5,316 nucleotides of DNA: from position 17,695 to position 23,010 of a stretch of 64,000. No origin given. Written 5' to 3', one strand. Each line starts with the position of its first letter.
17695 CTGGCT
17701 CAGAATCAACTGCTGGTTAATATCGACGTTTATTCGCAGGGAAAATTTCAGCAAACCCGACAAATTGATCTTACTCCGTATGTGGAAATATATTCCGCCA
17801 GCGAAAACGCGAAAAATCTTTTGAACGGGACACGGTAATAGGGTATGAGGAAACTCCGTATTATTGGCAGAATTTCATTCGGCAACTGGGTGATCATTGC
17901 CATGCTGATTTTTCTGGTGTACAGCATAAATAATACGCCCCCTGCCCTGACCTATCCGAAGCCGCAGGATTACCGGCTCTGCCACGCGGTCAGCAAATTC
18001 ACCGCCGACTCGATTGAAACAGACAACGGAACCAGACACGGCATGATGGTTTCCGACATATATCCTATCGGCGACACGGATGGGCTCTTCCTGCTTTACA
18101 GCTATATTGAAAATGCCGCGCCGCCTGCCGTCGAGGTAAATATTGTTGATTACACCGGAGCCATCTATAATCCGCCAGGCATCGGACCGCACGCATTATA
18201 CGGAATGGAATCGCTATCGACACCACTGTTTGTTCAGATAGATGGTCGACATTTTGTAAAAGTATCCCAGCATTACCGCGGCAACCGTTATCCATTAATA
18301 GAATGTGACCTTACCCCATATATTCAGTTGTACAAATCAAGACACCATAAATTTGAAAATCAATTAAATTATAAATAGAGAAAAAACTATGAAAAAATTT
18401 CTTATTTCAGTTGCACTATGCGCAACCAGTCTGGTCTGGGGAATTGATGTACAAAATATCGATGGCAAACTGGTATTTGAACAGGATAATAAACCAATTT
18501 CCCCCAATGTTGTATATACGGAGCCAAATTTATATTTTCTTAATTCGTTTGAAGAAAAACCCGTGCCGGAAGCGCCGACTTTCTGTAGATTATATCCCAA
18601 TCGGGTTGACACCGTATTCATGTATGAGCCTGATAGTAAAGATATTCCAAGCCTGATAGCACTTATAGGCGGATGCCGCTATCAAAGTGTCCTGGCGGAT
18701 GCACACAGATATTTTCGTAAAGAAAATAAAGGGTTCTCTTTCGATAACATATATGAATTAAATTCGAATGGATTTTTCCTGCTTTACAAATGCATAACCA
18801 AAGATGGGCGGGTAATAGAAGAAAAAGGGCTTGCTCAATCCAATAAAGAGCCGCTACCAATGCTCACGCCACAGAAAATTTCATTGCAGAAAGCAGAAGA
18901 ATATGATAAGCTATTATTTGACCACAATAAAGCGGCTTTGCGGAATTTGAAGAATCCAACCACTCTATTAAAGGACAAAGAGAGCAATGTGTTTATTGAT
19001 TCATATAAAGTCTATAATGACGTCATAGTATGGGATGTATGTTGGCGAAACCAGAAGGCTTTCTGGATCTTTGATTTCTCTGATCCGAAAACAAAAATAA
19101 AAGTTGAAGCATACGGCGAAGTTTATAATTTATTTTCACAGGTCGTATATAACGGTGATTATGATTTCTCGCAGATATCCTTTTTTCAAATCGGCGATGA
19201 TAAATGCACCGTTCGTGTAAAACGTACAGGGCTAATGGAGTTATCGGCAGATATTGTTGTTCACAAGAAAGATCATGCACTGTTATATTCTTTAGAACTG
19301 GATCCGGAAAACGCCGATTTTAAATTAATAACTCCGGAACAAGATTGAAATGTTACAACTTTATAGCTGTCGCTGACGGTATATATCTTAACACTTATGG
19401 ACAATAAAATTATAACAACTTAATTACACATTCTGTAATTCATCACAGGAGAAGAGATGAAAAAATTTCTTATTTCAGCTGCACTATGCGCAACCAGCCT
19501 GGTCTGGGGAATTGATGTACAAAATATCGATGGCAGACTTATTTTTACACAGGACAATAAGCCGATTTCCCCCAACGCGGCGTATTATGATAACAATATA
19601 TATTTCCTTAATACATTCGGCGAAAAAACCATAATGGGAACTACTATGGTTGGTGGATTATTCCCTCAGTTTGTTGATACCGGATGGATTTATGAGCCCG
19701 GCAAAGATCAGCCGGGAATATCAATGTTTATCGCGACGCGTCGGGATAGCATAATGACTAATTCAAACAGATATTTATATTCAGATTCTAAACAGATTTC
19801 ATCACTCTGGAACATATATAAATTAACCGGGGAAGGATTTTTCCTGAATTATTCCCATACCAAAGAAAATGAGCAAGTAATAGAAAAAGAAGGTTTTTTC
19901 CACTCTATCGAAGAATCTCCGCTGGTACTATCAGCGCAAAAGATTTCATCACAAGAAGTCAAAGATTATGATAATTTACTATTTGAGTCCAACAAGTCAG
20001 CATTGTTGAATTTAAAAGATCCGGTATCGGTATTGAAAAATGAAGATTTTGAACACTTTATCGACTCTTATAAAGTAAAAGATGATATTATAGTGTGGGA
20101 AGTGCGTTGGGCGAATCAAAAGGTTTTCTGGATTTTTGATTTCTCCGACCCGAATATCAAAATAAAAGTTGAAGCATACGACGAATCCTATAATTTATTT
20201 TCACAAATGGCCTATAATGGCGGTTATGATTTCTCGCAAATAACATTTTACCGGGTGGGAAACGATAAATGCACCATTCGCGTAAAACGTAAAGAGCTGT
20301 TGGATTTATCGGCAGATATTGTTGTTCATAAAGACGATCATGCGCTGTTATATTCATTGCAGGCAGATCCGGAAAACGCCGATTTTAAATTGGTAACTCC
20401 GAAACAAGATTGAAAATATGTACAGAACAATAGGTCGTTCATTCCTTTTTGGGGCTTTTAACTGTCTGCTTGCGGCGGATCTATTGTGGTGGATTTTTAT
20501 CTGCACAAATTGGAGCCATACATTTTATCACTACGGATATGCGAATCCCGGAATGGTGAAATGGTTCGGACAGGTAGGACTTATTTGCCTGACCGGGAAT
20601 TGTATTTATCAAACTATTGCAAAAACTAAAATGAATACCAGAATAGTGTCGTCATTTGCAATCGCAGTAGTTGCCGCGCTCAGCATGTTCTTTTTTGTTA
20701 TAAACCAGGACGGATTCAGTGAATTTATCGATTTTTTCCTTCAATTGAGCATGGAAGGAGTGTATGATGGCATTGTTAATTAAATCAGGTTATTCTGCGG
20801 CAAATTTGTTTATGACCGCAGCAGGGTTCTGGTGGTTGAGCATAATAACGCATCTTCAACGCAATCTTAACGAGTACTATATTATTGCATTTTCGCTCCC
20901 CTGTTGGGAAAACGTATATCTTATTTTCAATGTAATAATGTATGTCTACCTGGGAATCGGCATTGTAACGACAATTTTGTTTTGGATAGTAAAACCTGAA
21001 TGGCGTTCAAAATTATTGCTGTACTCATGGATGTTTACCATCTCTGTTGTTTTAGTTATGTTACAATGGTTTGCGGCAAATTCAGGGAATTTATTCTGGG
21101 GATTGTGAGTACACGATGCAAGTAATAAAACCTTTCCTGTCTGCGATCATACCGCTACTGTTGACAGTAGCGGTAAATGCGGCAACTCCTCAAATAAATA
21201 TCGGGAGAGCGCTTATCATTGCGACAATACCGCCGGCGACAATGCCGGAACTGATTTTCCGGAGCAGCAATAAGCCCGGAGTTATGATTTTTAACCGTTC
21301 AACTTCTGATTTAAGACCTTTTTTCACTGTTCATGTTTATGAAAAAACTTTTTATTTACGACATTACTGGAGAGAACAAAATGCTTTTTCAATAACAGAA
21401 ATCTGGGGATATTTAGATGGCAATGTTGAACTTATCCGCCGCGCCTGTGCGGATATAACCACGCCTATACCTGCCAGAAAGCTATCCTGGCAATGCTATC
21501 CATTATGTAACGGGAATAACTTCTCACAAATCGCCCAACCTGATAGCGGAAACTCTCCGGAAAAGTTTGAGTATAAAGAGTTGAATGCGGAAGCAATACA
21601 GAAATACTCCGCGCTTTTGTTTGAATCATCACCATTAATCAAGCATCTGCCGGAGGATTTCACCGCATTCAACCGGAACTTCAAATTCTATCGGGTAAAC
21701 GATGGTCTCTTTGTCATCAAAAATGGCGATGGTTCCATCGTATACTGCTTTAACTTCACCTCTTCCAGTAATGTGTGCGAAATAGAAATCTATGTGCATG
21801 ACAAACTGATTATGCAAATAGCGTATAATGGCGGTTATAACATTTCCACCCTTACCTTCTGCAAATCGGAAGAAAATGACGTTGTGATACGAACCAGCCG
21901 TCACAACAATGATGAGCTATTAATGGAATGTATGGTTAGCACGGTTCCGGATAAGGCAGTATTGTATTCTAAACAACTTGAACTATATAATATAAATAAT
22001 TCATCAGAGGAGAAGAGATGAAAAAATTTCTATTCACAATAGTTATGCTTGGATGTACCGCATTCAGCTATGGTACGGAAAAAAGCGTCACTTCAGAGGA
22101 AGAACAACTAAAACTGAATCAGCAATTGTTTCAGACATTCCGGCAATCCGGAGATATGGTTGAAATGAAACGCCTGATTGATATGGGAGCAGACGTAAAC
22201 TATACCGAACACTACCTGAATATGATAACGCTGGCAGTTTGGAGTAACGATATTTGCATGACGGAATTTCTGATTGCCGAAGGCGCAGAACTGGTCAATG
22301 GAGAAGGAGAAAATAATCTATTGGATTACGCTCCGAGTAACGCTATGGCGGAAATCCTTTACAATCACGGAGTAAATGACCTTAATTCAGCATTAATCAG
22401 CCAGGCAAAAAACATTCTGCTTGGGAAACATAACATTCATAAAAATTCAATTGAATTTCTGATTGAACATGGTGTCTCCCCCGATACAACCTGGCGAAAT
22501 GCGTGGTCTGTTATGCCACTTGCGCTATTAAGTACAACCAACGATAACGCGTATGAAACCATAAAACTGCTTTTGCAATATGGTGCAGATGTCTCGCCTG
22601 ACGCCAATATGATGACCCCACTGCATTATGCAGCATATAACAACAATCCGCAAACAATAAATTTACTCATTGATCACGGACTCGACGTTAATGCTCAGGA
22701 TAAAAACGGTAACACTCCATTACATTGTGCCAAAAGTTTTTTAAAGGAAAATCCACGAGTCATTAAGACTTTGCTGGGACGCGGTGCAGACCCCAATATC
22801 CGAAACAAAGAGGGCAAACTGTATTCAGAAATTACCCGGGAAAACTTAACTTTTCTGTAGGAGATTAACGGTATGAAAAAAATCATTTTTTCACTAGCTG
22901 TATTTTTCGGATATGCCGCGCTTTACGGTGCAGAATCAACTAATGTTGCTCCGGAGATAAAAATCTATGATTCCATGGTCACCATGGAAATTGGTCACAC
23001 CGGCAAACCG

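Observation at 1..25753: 25.7-kb single-strand array of promoter-led cassettes: one orphan Rhs toxin tip plus ~40 immunity-like genes (integron-like, rAID-like interbacterial-defence island)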

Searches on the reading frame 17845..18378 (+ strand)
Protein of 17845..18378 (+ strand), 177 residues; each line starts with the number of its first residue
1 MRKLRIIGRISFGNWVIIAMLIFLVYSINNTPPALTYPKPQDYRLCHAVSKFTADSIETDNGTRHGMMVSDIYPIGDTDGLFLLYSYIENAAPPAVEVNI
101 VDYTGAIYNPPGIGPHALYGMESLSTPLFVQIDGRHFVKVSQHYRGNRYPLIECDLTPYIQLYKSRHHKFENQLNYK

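Call 6: search_protein_families(library=pfam, max_evalue=0.01, proteins=[window:17845-18378:+])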
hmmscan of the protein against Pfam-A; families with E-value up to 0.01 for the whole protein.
window:17845-18378:+ (177 aa): 0 families

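Call 30: find_encoding_contigs(protein=window:17845-18378:+, flank=10000, max_places=8)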
Protein window:17845-18378:+ (177 aa): 21 contigs read that carry it; 8 places shown.
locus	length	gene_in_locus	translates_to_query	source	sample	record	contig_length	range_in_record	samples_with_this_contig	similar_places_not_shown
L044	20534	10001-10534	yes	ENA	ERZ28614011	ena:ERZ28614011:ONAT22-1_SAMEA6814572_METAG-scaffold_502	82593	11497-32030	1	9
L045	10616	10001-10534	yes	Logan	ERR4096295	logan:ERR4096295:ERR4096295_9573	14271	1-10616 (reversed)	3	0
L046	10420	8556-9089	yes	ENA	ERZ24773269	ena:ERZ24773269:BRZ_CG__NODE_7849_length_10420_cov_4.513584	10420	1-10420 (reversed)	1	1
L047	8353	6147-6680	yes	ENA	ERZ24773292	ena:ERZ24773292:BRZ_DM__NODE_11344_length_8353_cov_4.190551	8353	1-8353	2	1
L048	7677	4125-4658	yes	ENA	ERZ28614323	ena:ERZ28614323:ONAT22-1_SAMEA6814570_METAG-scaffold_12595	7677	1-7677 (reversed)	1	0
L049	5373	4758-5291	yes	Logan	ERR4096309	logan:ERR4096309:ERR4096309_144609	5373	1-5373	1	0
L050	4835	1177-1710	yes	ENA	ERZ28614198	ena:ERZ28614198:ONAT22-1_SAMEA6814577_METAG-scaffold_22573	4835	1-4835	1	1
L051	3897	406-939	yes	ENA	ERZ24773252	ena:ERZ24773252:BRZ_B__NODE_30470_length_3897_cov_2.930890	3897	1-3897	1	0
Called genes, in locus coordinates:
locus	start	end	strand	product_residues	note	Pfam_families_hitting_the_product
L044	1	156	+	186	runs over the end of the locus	-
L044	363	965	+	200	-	-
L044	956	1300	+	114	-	-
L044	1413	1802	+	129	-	-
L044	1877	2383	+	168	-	-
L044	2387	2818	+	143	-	-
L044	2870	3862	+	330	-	-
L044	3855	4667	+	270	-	-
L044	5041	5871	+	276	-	-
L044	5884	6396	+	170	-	-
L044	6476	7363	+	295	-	-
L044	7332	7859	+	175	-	-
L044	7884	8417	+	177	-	-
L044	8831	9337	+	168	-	-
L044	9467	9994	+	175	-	-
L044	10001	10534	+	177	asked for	-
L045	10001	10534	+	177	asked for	-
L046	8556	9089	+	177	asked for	-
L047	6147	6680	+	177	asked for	-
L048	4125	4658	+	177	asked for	-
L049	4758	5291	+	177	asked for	-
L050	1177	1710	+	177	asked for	-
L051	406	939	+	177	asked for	-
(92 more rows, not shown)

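Call 66: search_protein_families(library=padloc, max_evalue=0.01, proteins=[window:17845-18378:+])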
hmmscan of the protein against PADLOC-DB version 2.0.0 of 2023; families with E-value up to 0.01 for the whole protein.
window:17845-18378:+ (177 aa): 0 families

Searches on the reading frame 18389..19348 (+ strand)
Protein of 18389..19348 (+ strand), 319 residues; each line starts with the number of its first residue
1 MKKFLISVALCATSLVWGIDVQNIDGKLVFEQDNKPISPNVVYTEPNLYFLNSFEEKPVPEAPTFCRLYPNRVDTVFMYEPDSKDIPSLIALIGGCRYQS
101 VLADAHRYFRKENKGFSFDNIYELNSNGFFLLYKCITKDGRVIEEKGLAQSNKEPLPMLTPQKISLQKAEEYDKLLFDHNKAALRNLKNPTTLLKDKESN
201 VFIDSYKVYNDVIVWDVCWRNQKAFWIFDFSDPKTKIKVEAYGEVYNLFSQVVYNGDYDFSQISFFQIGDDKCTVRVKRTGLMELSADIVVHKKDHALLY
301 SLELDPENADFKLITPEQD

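Call 6: search_protein_families(library=pfam, max_evalue=0.01, proteins=[window:18389-19348:+])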
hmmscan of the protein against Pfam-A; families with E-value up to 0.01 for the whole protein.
window:18389-19348:+ (319 aa): 0 families

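Call 37: find_homologous_proteins(query=A2, max_evalue=0.001)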
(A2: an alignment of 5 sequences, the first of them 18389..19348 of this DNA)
Query A2 (5 sequences) (319 aa, profile of the alignment): 11 proteins with E <= 0.001 among 6938 candidates.
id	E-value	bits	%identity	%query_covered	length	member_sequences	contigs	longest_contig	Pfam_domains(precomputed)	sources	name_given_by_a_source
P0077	7.6e-126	438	60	100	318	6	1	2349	-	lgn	-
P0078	1.3e-124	434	59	100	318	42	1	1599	-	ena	-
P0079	1.4e-119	417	99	100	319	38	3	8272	-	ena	-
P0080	7.3e-112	392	58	99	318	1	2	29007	-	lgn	-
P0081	1.9e-111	390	54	100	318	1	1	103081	-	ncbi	-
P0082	3.4e-103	363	57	98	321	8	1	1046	-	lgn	-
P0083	3.3e-88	314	28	8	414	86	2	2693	-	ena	-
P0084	5.1e-84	300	28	8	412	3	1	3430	-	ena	-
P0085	4.9e-56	208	99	47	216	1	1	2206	PF12682.13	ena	-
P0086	4.7e-46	176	44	59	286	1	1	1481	-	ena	-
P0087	5.1e-43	166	28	9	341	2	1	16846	-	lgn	-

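Call 38: find_encoding_contigs(protein=P0081, flank=10000, max_places=2)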
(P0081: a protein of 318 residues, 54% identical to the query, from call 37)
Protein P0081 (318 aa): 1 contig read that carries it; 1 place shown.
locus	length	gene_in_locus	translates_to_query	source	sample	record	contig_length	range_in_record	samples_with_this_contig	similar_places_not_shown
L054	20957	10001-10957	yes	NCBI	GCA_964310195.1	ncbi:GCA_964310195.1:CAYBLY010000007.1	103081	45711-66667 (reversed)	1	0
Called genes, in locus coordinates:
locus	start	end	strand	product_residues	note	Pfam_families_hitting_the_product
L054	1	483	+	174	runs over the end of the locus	-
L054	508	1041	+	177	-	-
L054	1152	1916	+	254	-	-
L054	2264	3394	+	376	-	-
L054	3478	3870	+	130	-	-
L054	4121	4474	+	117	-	PF00550:PP-binding (weak)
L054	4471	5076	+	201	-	-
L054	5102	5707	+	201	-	-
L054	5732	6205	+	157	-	-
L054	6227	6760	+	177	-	-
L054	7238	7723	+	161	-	-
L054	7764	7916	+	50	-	-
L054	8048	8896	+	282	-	-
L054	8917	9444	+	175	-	-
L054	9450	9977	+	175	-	-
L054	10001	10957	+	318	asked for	-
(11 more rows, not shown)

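Call 39: find_encoding_contigs(protein=P0087, flank=10000, max_places=2)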
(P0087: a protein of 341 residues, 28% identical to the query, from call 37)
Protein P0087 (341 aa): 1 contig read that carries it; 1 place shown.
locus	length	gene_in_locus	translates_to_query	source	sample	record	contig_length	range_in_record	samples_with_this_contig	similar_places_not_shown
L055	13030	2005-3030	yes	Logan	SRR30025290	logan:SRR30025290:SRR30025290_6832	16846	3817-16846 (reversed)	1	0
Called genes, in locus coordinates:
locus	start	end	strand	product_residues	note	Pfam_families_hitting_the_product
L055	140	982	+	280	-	PF13606:Ank_3 (faint), PF12796:Ank_2, PF13857:Ank_5, PF00023:Ank (weak), PF13637:Ank_4, PF00023:Ank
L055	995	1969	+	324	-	-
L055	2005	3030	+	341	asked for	-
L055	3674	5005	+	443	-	PF04055:Radical_SAM, PF13353:Fer4_12 (weak)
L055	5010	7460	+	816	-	PF00176:SNF2-rel_dom, PF00270:DEAD (weak), PF04851:ResIII, PF00271:Helicase_C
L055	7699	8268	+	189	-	-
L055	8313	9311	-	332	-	-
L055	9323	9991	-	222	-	PF07963:N_methyl (faint)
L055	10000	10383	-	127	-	-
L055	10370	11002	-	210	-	-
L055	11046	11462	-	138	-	PF08334:T2SSG, PF22434:PilW_C (weak)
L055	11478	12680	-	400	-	PF28597:T2SSF_N (weak), PF00482:T2SSF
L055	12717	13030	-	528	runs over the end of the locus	PF00437:T2SSE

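Call 66: search_protein_families(library=padloc, max_evalue=0.01, proteins=[window:18389-19348:+])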
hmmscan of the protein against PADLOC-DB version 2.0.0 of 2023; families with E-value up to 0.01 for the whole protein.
window:18389-19348:+ (319 aa): 0 families

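Call 67: predict_structure(alignment_id=A3)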
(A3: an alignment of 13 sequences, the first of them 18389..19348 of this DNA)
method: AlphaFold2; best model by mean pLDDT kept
length: 319 residues; sequences in the alignment: 13
mean_pLDDT: 48.1   pTM: 0.54
mean pLDDT of the five models: 48.1, 38.2, 37.8, 37.7, 33.7
residues with pLDDT >= 90: 6; 70-90: 36; 50-70: 100; < 50: 177
segments of 3 or more residues with pLDDT < 50: 1-113, 115-118, 126-128, 149-157, 188-203, 218-222, 281-283, 303-319
pLDDT, mean of each block of 10 residues (from residue 1): 32 28 23 26 28 26 24 32 31 33 36 47 49 53 53 48 84 86 57 38 48 55 61 70 67 64 63 65 57 78 41 35
secondary structure, 60 per line:
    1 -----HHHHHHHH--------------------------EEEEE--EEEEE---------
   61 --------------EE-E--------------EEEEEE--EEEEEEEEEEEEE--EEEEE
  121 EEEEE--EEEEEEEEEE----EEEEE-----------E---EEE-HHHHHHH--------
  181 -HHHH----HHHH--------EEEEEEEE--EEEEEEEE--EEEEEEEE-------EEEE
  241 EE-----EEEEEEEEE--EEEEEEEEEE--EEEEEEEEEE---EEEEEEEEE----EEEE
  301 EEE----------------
elements in order: H6-13 E40-44 E47-51 E93-98 E101-113 E116-125 E128-137 E142-146 E162-164 H166-172 H182-185 H190-193 E202-209 E212-219 E222-229 E237-242 E248-256 E259-268 E271-280 E284-292 E297-303

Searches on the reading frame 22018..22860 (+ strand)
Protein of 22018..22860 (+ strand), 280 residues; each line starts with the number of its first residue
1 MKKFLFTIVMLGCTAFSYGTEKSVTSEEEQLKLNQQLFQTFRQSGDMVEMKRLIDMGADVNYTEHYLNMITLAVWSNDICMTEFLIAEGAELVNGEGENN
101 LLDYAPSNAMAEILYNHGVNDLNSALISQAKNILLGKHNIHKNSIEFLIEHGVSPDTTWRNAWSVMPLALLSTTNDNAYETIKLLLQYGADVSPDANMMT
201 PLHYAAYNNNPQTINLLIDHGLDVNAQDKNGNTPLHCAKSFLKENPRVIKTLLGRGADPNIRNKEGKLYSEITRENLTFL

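Call 7: search_protein_families(library=pfam, max_evalue=0.01, proteins=[window:22018-22860:+])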
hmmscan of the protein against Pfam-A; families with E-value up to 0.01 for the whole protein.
window:22018-22860:+ (280 aa): 7 families
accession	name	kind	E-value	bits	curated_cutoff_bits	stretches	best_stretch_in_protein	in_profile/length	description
PF13637.12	Ank_4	-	2.5e-25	88.4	22.7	2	176-218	7-50/50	Ankyrin repeats (many copies)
PF00023.36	Ank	-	4.4e-25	86.8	21.1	2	199-229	3-33/33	Ankyrin repeat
PF12796.13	Ank_2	-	9.5e-22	77.8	27.3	1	177-263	8-90/90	Ankyrin repeats (3 copies)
PF13857.12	Ank_5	-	8.7e-16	58.3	27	1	185-236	1-54/56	Ankyrin repeats (many copies)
PF13606.12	Ank_3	-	6.4e-14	51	22.3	1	199-226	3-30/30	Ankyrin repeat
PF24521.3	Ank_KRIT1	-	1.3e-05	25.4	80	1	181-276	33-128/149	KRIT1 ankyrin-repeats domain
PF23745.1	ANK_LRRK2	-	0.0013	19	27.5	0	33-71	30-68/130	LRRK2 ANK repeat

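Call 66: search_protein_families(library=padloc, max_evalue=0.01, proteins=[window:22018-22860:+])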
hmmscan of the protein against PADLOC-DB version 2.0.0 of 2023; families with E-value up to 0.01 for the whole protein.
window:22018-22860:+ (280 aa): 2 families
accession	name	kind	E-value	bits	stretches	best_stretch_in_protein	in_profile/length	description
PDLC04783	PDC-M72A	-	7.5e-21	72.8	2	169-276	266-372/392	-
PDLC02908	Ankyrin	-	3.8e-07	26.8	1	170-258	740-827/880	-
